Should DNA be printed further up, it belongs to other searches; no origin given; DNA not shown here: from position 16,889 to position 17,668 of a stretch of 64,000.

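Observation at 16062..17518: Three tandem paralogous exported 4-cysteine proteins wedged between nadA and nadB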

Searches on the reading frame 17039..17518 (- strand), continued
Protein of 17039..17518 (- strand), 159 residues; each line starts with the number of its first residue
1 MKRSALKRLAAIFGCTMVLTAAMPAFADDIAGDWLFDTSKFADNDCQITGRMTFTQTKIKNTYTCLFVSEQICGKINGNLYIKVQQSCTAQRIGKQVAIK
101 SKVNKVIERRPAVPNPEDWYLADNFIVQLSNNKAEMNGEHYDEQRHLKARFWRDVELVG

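Call 36: list_cluster_members(proteins=[P0215, P0222, P0223, P0229, P0230, P0250, P0270, P0290, P0300, P0306])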
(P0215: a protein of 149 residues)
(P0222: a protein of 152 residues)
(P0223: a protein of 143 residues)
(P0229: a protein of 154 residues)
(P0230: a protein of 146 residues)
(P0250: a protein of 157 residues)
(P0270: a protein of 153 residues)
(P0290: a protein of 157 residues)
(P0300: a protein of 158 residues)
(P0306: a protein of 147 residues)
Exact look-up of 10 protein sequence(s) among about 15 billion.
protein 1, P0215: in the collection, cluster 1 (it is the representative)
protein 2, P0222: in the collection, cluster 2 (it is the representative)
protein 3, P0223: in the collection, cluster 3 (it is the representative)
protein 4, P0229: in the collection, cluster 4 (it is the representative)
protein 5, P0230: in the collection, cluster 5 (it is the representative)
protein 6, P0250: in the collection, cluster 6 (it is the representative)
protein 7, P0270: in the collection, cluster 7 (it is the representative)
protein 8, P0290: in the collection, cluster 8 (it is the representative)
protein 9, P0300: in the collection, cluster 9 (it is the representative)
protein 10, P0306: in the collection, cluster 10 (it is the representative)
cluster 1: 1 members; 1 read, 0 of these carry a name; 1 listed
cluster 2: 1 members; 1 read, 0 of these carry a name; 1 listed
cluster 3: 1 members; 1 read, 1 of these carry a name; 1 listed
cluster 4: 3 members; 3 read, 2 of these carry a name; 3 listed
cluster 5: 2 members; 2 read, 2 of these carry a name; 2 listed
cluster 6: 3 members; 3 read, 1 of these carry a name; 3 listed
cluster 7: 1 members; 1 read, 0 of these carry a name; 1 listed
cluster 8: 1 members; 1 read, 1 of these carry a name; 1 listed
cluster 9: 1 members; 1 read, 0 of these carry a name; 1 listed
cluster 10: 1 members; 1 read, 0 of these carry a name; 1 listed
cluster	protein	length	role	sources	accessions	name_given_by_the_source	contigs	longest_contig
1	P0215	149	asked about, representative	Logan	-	-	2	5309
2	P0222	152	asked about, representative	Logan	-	-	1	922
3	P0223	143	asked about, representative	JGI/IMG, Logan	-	hypothetical protein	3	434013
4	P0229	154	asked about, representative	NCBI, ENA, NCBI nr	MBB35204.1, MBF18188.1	MAG: hypothetical protein CME88_07410 [Hirschia sp.] | hypothetical protein [Hirschia sp.]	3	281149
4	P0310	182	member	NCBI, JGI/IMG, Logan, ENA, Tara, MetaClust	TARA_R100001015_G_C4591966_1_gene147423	strand:+ start:442 stop:990 length:549 start_codon:yes stop_codon:yes gene_type:complete | TARA_070_SRF_<-0.22_C4591966_1_gene147423 NOG323754 ""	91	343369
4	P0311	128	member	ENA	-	-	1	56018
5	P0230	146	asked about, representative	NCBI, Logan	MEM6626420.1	MAG: hypothetical protein AAF719_06920 [Pseudomonadota bacterium]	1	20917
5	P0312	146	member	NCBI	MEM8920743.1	MAG: hypothetical protein AAGB25_05205 [Pseudomonadota bacterium]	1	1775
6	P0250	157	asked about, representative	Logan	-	-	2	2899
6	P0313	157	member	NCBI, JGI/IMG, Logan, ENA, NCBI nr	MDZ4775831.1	MAG: hypothetical protein SGJ23_03495 [Alphaproteobacteria bacterium] | hypothetical protein [Alphaproteobacteria bacterium]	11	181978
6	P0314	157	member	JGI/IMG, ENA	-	-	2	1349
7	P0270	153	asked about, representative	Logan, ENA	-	-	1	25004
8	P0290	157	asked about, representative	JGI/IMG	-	hypothetical protein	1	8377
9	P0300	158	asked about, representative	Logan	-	-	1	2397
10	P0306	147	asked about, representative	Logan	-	-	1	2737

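Call 37: find_encoding_contigs(protein=P0223, flank=6000, max_places=2)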
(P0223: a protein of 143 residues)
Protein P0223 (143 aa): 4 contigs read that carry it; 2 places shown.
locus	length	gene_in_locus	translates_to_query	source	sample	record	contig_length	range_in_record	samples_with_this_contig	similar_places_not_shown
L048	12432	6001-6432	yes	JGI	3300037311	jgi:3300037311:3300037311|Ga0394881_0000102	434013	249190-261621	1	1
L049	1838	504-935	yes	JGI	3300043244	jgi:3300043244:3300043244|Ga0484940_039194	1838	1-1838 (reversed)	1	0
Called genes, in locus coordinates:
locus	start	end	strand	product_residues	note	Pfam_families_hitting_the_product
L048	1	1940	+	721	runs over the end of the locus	PF07715:Plug, PF00593:TonB_dep_Rec_b-barrel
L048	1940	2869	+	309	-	-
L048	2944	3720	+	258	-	PF00106:adh_short, PF08659:KR, PF13561:adh_short_C2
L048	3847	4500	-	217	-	PF00574:CLP_protease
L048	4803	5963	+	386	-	PF02445:NadA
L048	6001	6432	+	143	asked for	-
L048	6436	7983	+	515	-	PF00890:FAD_binding_2, PF02910:Succ_DH_flav_C (faint)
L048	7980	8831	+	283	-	PF02749:QRPTase_N, PF01729:QRPTase_C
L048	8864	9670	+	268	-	PF00106:adh_short, PF08659:KR (faint), PF13561:adh_short_C2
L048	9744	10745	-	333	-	PF07486:Hydrolase_2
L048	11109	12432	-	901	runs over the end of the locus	PF01326:PPDK_N, PF00391:PEP-utilizers, PF02896:PEP-utilizers_C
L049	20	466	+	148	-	PF02445:NadA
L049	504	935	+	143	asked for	-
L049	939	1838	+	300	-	?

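Call 38: find_encoding_contigs(protein=P0229, flank=6000, max_places=2)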
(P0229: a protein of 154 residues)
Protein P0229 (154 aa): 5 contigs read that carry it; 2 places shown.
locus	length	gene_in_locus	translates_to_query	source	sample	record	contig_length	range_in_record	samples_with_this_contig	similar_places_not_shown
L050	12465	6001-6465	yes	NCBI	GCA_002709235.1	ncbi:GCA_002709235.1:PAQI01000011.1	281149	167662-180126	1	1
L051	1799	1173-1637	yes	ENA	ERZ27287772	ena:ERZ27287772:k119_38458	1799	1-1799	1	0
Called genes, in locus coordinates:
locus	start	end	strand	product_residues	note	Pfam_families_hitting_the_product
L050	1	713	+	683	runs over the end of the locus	-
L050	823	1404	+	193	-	PF03352:Adenine_glyco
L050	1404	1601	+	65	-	-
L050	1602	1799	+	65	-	-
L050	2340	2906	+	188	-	PF12917:YfbR-like (weak)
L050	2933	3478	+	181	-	PF00782:DSPc (weak)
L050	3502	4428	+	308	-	PF19368:WHD_AraR, PF21906:WHD_NrtR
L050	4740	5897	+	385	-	PF02445:NadA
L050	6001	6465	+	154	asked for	-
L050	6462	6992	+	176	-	PF01661:Macro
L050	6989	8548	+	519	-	PF00890:FAD_binding_2, PF01266:DAO, PF02910:Succ_DH_flav_C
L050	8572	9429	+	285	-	PF02749:QRPTase_N, PF01729:QRPTase_C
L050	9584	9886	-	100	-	PF01541:GIY-YIG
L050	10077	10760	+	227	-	-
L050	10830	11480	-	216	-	-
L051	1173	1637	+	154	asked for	-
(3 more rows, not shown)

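Call 39: find_encoding_contigs(protein=P0270, flank=6000, max_places=2)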
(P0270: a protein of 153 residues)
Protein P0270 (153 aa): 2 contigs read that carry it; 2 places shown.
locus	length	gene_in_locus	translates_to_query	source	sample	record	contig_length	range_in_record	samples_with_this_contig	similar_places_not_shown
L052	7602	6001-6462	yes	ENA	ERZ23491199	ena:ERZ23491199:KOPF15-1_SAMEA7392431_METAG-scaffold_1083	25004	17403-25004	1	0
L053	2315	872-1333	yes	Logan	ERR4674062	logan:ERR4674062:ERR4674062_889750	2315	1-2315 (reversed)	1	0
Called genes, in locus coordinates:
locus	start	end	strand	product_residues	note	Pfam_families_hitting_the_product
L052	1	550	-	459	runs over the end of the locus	PF03448:MgtE_N, PF00571:CBS (faint), PF01769:MgtE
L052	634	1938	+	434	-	PF12704:MacB_PCD, PF02687:FtsX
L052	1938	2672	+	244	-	PF00005:ABC_tran, PF13304:AAA_21 (faint)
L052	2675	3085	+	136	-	PF13622:4HBT_3 (weak), PF03061:4HBT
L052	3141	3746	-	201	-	-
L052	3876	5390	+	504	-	PF01935:DUF87 (faint), PF05872:HerA_C, PF13401:AAA_22 (faint)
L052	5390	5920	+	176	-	PF08534:Redoxin, PF00578:AhpC-TSA, PF00085:Thioredoxin (weak), PF13905:Thioredoxin_8 (weak)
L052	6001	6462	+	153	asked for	-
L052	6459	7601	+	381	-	?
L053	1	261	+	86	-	?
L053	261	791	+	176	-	PF08534:Redoxin, PF00578:AhpC-TSA, PF00085:Thioredoxin (weak), PF13905:Thioredoxin_8 (weak)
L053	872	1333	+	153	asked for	-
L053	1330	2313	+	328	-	?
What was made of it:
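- In one lineage a TlpA-like Redoxin gene lies directly upstream (call 39).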

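Call 49: find_related_loci(query=A6, collection=metagenome_contigs, flank=5000)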
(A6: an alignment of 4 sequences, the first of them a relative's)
Query A6 (157 aa) in metagenome_contigs; peptide patterns used: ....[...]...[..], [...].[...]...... (x = any residue, [..] = any of these).
100 stretches matched a pattern; 8 encode a relative of the query (tblastn E <= 1e-3); 8 distinct loci.
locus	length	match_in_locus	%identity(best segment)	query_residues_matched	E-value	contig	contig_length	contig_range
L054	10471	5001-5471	92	1-157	2e-91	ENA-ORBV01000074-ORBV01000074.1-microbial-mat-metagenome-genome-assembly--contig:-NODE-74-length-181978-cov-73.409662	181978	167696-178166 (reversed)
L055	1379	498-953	86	6-157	2e-91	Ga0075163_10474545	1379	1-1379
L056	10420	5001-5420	86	18-157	5e-83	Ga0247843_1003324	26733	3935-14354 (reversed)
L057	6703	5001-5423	61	11-157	2e-55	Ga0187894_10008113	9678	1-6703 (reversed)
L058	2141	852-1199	49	37-157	8e-36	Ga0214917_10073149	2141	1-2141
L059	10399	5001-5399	40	25-157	2e-25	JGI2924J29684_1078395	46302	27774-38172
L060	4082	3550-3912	41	36-157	8e-24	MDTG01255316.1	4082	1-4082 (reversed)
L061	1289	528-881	40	36-157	2e-23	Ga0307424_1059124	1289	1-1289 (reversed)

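Call 53: find_encoding_contigs(protein=P0290, flank=5000, max_places=1)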
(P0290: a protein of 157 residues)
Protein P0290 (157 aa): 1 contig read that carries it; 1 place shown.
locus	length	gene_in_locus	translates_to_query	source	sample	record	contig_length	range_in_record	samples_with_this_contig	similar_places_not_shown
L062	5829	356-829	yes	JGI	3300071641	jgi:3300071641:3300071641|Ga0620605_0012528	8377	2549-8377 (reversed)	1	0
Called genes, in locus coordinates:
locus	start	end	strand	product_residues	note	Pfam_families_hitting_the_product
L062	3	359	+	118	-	?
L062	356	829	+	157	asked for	-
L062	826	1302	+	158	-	-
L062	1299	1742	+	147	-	-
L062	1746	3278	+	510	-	PF00890:FAD_binding_2, PF01266:DAO (weak), PF02910:Succ_DH_flav_C (faint)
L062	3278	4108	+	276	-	PF02749:QRPTase_N, PF01729:QRPTase_C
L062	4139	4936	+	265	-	PF00106:adh_short, PF08659:KR (faint), PF13561:adh_short_C2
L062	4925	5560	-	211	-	PF00583:Acetyltransf_1, PF13508:Acetyltransf_7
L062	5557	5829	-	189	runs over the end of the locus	PF03232:COQ7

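Call 54: find_encoding_contigs(protein=P0230, flank=5000, max_places=1)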
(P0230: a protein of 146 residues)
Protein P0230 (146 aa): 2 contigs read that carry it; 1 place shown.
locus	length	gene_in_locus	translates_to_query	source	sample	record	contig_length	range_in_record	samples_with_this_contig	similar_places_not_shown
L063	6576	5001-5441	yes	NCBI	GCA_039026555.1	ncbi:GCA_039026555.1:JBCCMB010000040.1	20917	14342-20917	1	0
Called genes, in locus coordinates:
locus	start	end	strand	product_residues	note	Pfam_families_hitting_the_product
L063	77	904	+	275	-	PF00149:Metallophos, PF12850:Metallophos_2 (faint)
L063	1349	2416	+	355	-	PF01266:DAO (faint), PF03486:HI0933_like (faint), PF13738:Pyr_redox_3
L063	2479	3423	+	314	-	PF01758:SBF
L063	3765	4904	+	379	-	PF02445:NadA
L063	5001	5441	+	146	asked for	-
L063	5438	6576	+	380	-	PF00890:FAD_binding_2, PF01266:DAO (weak)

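Call 55: find_encoding_contigs(protein=P0306, flank=5000, max_places=1)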
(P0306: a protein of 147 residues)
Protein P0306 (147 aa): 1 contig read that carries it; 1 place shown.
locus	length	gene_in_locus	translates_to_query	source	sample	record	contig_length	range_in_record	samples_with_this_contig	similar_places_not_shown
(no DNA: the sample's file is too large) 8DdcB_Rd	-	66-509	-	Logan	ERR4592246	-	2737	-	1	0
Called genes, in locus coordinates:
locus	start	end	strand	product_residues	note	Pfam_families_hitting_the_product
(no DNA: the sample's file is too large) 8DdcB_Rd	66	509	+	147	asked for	-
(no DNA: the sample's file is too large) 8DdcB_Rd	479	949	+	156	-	-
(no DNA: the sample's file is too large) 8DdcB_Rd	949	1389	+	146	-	-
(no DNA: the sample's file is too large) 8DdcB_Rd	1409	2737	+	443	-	?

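Call 68: predict_structure(alignment_id=A7)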
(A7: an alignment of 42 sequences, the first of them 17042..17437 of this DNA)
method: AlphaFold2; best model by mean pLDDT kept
length: 132 residues; sequences in the alignment: 42
mean_pLDDT: 93.7   pTM: 0.84
mean pLDDT of the five models: 93.7, 93.4, 93.0, 92.6, 92.4
residues with pLDDT >= 90: 116; 70-90: 11; 50-70: 4; < 50: 1
segments of 3 or more residues with pLDDT < 50: none
pLDDT, mean of each block of 10 residues (from residue 1): 92 95 97 97 95 96 97 97 94 93 95 89 88 52
secondary structure, 60 per line:
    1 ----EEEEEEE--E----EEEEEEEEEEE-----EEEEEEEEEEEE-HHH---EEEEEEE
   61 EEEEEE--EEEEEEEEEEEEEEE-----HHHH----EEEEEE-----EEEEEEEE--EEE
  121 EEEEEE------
elements in order: E5-11 E19-29 E35-46 E54-66 E69-83 H89-92 E97-102 E108-115 E118-126
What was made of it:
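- AF2 pLDDT is 93.7 and pTM 0.84, with 8 strands (call 68).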

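Call 70: fold_search(model_id=the predicted structure, library=pdb)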
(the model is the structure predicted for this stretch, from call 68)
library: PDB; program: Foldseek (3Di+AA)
matches with E <= 10: 1161; with E <= 0.001: 0
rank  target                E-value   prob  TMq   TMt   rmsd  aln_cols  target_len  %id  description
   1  7qh3_B                2.9e-03  1.00  0.45  0.41  12.7       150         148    9  Crystal structure of the anti-sigma factor RsfG from Streptomyces tsukubaensis NRRL18488 (released 2022-12-21)
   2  1jju_A                3.5e-03  1.00  0.56  0.18   4.1       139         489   11  Structure of a Quinohemoprotein Amine Dehydrogenase with a Unique Redox Cofactor and Highly Unusual Crosslinking (released 2001-12-12)
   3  7sfp                  4.1e-03  0.99  0.40  0.37  12.6       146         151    8  Crystal structure of OssO, a spirocyclase involved in the biosynthesis of ossamycin (released 2022-08-17)
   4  8dml_B                4.1e-03  0.98  0.37  0.37   8.2       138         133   12  Vibrio parahaemolyticus VtrA/VtrC complex bound to the bile salt chenodeoxycholate (released 2023-06-14)
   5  2gtl_N                6.9e-03  1.00  0.51  0.34   5.7       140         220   10  Lumbricus Erythrocruorin at 3.5A resolution (released 2006-07-18)
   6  8u2f_A                6.9e-03  1.00  0.52  0.51   5.0       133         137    8  Vibrio parahaemolyticus ToxS periplasmic domain (released 2024-09-11)
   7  4i3b_B                7.3e-03  1.00  0.41  0.39   6.7       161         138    7  Crystal structure of fluorescent protein UnaG wild type (released 2013-06-19)
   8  7qh3_A                8.9e-03  0.99  0.39  0.39  14.9       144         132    6  Crystal structure of the anti-sigma factor RsfG from Streptomyces tsukubaensis NRRL18488 (released 2022-12-21)
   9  5m3l_O                1.2e-02  1.00  0.52  0.35   5.1       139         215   13  Single-particle cryo-EM using alignment by classification (ABC): the structure of Lumbricus terrestris hemoglobin (released 2017-09-13)
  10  7n34                  1.3e-02  1.00  0.55  0.65   4.0       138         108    9  Structure of Yersinia aleksiciae Cap15 cyclic dinucleotide receptor, crystal form 1 (released 2021-11-17)
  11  8alo_B                1.3e-02  1.00  0.51  0.47   5.7       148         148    8  Heterodimer formation of sensory domains of Vibrio cholerae regulators ToxR and ToxS (released 2023-09-13)
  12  2qo5                  1.5e-02  0.98  0.40  0.40  10.4       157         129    8  Crystal structure of the cysteine 91 threonine mutant of zebrafish liver bile acid-binding protein complexed with cholic (released 2007-07-31)
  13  5m3l_N                1.7e-02  1.00  0.48  0.32   6.0       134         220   10  Single-particle cryo-EM using alignment by classification (ABC): the structure of Lumbricus terrestris hemoglobin (released 2017-09-13)
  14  4i3b_F                1.8e-02  0.99  0.39  0.38   6.7       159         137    8  Crystal structure of fluorescent protein UnaG wild type (released 2013-06-19)
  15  2ich_A                1.8e-02  0.82  0.32  0.18  15.4       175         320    8  CRYSTAL STRUCTURE OF A PUTATIVE ATTH (NE1406) FROM NITROSOMONAS EUROPAEA AT 2.00 A RESOLUTION (released 2006-10-03)
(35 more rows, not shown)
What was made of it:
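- On Lipocalins (calycin superfamily): TM to nitrophorins and C8gamma is 0.44-0.50 (call 70).
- The nearest folds include sensory barrels ToxS and VtrC and the nucleotide-binding Cap15 barrel (call 70).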

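Call 71: search_protein_families(library=padloc, proteins=[window:17039-17518:-], max_evalue=0.1)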
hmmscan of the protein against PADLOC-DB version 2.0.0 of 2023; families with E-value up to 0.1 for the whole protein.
window:17039-17518:- (159 aa): 0 families

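Call 77: list_cluster_members(proteins=[P0169, P0201, P0179, P0166, P0195, P0202, P0188, P0198, P0208, P0178])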
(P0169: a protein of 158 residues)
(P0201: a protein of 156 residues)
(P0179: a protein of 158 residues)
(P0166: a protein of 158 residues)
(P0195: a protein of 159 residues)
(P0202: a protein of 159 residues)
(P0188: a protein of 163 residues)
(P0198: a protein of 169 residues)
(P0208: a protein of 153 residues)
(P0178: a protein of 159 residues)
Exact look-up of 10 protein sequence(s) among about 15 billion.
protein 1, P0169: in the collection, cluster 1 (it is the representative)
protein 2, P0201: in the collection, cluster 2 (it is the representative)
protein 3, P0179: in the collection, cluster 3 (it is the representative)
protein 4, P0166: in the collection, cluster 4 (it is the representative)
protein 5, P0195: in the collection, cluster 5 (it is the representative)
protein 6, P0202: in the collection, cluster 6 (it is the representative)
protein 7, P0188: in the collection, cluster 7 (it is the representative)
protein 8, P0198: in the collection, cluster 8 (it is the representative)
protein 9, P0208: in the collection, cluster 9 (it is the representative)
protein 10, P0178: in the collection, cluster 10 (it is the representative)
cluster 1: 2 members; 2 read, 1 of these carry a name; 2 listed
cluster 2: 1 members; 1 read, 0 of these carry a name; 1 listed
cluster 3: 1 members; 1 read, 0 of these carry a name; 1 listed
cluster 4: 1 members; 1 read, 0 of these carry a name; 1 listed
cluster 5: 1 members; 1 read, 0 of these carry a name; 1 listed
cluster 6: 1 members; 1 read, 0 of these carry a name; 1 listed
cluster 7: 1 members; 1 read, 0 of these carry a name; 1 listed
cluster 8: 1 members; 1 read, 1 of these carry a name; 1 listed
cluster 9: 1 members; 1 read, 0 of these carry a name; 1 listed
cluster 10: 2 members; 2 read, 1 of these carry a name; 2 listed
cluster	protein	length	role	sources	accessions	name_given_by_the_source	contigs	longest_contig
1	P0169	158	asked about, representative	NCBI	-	-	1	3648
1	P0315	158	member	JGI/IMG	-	hypothetical protein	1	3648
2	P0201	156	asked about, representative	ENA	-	-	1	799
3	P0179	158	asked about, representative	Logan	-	-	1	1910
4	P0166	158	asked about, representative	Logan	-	-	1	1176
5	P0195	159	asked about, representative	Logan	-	-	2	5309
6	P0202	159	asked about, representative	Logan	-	-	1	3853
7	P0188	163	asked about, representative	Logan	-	-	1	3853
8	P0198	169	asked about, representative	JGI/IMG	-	hypothetical protein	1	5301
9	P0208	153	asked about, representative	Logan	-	-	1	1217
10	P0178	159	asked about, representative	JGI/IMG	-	hypothetical protein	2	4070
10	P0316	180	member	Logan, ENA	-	-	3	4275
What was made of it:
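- Tried and rejected: Distant representatives carried almost no organism names (calls 36, 77).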

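Call 86: find_encoding_contigs(protein=P0198, flank=5000, max_places=2)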
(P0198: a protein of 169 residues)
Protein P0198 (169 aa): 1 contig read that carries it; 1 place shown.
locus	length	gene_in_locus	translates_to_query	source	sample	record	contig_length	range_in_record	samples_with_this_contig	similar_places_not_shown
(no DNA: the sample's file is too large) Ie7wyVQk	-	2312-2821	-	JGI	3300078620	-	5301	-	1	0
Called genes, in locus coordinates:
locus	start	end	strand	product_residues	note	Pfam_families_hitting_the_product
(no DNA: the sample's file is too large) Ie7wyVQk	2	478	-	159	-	?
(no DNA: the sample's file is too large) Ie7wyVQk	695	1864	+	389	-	PF02445:NadA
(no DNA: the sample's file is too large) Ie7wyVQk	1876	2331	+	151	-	-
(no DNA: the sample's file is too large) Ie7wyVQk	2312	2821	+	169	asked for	-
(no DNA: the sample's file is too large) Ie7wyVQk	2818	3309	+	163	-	-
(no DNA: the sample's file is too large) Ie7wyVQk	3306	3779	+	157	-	-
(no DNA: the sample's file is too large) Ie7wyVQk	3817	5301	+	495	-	?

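Call 92: search_protein_families(library=pfam, alignment_id=A8, max_evalue=10)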
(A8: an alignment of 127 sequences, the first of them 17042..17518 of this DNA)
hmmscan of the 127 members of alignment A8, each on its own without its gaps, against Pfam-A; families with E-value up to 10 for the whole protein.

A. member 1, window:17042-17518:- (159 aa): 0 families

B. families by the number of members that match (of 127 scanned): 49 families (the first 25 are shown)
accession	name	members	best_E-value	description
PF02974.19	Inh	5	0.0053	Protease inhibitor Inh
PF13567.11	DUF4131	3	0.0056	Domain of unknown function (DUF4131)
PF12863.12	DUF3821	2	0.05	Domain of unknown function (DUF3821)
PF08043.17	Xin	2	0.19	Xin repeat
PF06206.17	CpeT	1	0.0013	CpeT/CpcT family (DUF1001)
PF12276.13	DUF3617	1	0.0027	Protein of unknown function (DUF3617)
PF05225.22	HTH_psq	1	0.0069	helix-turn-helix, Psq domain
PF16233.10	DUF4893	1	0.0069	Domain of unknown function (DUF4893)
PF21139.3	BT_MCC_alpha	1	0.011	Methylcrotonyl-CoA carboxylase, alpha-subunit, BT domain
PF06423.18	GWT1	1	0.015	GWT1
PF17173.10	DUF5129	1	0.031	Domain of unknown function (DUF5129)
PF10909.13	DUF2682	1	0.032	Protein of unknown function (DUF2682)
PF25241.1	LDLRAD1_C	1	0.038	LDLRAD1-like, C-terminal domain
PF08408.16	DNA_pol_B_3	1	0.045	DNA polymerase family B viral insert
PF24058.1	DUF7359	1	0.046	Domain of unknown function (DUF7359)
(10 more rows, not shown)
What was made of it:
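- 5 of 127 family members give weak hits to Pfam PF02974 'Inh' (best E 0.0053), the most recurrent weak hit (call 92).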
